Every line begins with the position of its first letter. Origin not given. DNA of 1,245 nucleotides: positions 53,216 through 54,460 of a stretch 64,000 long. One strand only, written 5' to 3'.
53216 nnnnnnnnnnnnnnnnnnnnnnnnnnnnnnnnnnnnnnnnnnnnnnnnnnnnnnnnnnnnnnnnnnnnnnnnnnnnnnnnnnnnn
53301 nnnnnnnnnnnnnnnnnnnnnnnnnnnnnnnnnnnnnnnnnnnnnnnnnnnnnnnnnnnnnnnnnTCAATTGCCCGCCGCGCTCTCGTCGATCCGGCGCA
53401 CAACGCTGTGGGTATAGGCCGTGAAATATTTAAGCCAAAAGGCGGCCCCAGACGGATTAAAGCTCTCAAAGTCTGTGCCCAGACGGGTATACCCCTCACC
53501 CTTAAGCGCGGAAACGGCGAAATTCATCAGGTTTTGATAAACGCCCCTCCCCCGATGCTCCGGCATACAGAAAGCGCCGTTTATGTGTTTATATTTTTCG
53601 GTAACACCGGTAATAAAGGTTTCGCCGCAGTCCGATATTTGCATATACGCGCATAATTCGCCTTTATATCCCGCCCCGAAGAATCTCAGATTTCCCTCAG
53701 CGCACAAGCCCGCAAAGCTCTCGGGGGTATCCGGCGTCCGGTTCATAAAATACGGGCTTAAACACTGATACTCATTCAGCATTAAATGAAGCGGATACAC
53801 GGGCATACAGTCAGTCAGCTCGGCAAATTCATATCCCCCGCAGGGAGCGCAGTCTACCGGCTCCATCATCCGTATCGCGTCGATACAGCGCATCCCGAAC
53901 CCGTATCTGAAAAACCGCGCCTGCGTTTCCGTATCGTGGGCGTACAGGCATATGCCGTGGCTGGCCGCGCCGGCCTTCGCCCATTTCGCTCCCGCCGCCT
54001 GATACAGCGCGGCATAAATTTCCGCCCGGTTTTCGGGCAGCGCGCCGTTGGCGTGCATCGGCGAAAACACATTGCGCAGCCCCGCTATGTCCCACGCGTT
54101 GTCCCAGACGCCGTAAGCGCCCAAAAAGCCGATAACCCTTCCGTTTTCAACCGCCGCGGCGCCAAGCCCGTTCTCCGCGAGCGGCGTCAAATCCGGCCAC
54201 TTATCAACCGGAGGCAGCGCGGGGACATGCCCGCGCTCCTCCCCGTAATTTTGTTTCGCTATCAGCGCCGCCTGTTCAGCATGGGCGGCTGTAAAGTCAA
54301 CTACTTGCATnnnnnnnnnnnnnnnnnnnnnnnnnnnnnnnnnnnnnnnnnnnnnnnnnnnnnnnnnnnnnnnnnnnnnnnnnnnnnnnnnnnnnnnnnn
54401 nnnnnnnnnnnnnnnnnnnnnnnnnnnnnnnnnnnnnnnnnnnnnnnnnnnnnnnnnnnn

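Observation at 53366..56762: Translationally coupled four-gene operon: APH-fold kinase, RsgA-paralog GTPase, RNHCP zinc-ribbon protein, tandem GNAT acetyltransferase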

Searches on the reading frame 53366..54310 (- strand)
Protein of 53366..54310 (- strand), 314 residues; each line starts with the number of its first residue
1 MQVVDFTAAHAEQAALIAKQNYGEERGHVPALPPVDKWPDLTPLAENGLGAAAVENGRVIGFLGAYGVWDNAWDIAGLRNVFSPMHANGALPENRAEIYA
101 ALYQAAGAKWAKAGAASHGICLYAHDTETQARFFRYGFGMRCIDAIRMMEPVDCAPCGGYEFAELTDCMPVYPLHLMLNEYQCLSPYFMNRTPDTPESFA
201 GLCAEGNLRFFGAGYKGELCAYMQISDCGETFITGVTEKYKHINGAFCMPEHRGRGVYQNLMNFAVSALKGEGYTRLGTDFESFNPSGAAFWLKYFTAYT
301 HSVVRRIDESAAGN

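Call 3: search_protein_families(library=pfam, proteins=[window:53366-54310:-], max_evalue=0.01)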
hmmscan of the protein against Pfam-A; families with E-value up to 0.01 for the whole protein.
window:53366-54310:- (314 aa): 4 families
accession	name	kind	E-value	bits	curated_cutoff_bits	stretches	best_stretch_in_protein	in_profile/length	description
PF00583.31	Acetyltransf_1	-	2.4e-11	44.4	20.7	1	190-292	15-111/116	Acetyltransferase (GNAT) family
PF13508.13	Acetyltransf_7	-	0.00057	20.7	27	0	209-281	4-66/84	Acetyltransferase (GNAT) domain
PF13527.13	Acetyltransf_9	-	0.0011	19.4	25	1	196-274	31-106/127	Acetyltransferase (GNAT) domain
PF13673.13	Acetyltransf_10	-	0.0041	17.5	23.6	1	196-272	19-83/128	Acetyltransferase (GNAT) domain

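Call 4: search_protein_families(library=ncbifam, proteins=[window:53366-54310:-], max_evalue=0.01)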
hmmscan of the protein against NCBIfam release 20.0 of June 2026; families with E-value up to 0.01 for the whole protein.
window:53366-54310:- (314 aa): 0 families

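Call 22: search_solved_structures(query=window:53366-54310:-, max_evalue=1)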
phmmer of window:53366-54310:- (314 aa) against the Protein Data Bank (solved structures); distinct sequences matched with E-value up to 1: 2.
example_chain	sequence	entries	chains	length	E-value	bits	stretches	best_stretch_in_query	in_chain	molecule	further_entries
7wx5_A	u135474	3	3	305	0.14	14.7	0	242-291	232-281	N-acetyltransferase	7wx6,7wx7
2ozh_A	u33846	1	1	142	0.88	12.1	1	240-273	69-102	Hypothetical protein XCC2953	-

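Call 64: search_protein_families(library=padloc, proteins=[window:53366-54310:-], max_evalue=0.01)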
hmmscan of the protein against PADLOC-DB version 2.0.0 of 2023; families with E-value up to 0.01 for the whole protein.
window:53366-54310:- (314 aa): 0 families

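Call 73: find_encoding_contigs(protein=window:53366-54310:-, flank=10000, max_places=2)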
Protein window:53366-54310:- (314 aa): no gene with exactly this product is on record in the collection.

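Call 94: search_solved_structures(query=A5, max_evalue=1)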
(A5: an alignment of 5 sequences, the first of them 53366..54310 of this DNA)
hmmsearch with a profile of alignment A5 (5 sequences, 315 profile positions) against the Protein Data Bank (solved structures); distinct sequences matched with E-value up to 1: 18.
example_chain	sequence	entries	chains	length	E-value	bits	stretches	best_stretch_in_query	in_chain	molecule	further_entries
3jvn_A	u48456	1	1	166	2.4e-05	27.2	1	177-295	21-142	Acetyltransferase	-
4mbu_A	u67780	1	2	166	0.014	18.1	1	170-295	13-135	Similar to N-acetyltransferase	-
2ozh_A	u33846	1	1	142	0.017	17.8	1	212-279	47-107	Hypothetical protein XCC2953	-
7wx5_A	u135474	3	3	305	0.02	17.6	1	215-293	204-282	N-acetyltransferase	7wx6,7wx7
1s3z_A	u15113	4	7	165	0.035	16.8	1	206-281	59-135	aminoglycoside 6'-N-acetyltransferase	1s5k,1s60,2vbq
3h4q_A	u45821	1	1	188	0.083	15.5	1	212-296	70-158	putative acetyltransferase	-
3i9s_A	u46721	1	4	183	0.097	15.3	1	239-294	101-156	Integron cassette protein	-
4lx9_A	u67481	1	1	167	0.11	15.1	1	201-273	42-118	ARCHAEAL AMINO-TERMINAL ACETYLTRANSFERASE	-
2x7b_A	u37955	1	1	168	0.11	15.1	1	201-273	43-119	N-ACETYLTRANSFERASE SSO0209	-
4r3k_A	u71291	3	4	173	0.12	15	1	201-273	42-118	Uncharacterized N-acetyltransferase SSO0209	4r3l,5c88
1wk4_A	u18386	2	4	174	0.2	14.3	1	211-294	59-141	ttk003001606 | probable acetyltransferase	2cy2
7l1k_A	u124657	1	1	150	0.26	13.9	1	238-295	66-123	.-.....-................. 30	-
2gan_A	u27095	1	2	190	0.32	13.6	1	222-297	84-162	182aa long hypothetical protein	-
2jlm_A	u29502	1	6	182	0.34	13.5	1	161-279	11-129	PUTATIVE PHOSPHINOTHRICIN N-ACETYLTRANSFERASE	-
3mgd_A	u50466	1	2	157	0.48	13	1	196-275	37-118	Predicted acetyltransferase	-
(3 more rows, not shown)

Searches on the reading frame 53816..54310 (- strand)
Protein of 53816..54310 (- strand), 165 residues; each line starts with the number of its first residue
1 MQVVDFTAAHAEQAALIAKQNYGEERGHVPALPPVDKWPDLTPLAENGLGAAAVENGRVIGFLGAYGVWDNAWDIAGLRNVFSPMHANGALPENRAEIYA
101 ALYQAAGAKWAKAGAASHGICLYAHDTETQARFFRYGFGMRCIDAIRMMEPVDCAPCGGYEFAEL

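Call 72: search_protein_families(library=pfam, proteins=[window:53816-54310:-], max_evalue=5)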
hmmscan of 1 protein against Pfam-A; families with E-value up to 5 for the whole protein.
seq(165 aa): 0 families
